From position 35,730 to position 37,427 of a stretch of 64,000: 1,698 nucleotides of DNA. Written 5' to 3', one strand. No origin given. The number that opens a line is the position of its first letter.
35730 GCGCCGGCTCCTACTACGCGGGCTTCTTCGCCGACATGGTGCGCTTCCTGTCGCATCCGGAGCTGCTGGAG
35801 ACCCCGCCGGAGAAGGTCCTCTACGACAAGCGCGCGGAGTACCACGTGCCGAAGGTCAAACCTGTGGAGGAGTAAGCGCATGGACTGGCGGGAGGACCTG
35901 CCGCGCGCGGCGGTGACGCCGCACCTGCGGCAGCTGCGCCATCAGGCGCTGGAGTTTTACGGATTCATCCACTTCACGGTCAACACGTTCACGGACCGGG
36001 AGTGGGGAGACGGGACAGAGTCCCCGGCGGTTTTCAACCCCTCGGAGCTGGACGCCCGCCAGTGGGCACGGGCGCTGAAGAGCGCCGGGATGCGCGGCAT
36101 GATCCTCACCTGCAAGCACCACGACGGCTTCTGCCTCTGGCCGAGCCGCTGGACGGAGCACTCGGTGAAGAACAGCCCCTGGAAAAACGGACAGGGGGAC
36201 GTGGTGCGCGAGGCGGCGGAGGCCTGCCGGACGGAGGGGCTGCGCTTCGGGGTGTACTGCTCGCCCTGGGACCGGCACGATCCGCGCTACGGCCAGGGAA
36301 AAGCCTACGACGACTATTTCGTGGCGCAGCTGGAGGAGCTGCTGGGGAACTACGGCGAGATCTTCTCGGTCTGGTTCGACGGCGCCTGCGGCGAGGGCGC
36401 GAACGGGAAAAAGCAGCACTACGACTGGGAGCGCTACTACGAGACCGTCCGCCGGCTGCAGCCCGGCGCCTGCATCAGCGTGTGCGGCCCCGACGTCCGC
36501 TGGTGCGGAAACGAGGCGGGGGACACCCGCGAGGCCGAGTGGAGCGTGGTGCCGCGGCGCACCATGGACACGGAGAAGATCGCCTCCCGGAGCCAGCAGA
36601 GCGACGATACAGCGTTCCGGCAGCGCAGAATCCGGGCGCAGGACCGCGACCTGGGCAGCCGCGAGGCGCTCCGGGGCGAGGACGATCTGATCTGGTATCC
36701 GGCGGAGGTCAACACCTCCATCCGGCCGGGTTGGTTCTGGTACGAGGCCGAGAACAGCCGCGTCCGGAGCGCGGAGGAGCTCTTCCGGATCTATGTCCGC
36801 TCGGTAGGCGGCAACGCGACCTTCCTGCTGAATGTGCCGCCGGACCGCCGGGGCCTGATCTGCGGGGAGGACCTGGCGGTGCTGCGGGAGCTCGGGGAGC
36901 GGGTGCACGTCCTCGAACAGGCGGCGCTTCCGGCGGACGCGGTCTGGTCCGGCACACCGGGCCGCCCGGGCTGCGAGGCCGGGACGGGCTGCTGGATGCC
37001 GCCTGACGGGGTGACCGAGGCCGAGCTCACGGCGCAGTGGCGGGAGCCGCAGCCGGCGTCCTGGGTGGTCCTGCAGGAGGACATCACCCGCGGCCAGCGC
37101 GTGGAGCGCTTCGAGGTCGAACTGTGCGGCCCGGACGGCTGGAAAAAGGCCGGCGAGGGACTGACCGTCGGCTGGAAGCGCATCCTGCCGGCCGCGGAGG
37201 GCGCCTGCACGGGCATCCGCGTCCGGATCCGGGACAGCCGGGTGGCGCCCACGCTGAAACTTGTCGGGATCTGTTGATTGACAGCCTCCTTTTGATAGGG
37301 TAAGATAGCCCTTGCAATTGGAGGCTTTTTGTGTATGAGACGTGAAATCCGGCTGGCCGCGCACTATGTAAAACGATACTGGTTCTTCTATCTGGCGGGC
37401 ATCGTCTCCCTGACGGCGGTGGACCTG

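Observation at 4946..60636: Fifteen copies of a conserved ~57-nt double-hairpin repeat (RPT-A), all outside coding regions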

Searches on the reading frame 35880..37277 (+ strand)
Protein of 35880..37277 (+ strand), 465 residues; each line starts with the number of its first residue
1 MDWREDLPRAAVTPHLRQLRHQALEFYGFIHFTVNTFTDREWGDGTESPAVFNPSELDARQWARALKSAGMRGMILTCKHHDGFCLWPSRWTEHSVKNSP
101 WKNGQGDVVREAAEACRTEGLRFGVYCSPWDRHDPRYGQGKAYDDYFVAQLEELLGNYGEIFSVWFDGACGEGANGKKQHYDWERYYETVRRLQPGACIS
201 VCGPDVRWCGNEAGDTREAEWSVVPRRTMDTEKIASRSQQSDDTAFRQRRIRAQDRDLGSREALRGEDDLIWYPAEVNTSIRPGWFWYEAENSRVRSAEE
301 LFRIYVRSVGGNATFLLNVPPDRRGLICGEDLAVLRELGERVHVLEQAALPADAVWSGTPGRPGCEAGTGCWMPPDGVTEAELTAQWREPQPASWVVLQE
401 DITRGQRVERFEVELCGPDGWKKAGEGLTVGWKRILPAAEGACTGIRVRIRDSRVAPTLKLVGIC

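Call 27: find_encoding_contigs(protein=window:35880-37277:+, flank=10000, max_places=1)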
Protein window:35880-37277:+ (465 aa): 18 contigs read that carry it; 1 place shown.
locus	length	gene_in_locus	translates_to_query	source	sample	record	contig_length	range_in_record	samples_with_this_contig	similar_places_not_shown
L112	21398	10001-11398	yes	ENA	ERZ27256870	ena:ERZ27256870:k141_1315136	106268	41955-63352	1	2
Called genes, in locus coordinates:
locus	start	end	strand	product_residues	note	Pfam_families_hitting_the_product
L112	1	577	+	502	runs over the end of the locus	PF07261:DnaB_2 (faint)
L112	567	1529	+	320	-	PF01695:IstB_IS21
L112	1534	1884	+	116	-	PF03960:ArsC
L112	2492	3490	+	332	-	PF06347:SH3_4 (faint), PF08239:SH3_3, PF01471:PG_binding_1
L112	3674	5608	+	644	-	PF03415:Peptidase_C11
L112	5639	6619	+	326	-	PF04204:HTS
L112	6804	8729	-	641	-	-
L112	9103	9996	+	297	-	PF00198:2-oxoacid_dh (faint)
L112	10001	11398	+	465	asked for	PF01120:Alpha_L_fucos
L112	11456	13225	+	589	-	PF00664:ABC_membrane, PF00005:ABC_tran, PF02463:SMC_N (faint)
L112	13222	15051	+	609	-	PF00664:ABC_membrane, PF00005:ABC_tran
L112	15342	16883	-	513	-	PF00128:Alpha-amylase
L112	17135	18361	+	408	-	PF00764:Arginosuc_synth, PF20979:Arginosuc_syn_C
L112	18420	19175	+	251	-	PF00497:SBP_bac_3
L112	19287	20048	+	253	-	PF00528:BPD_transp_1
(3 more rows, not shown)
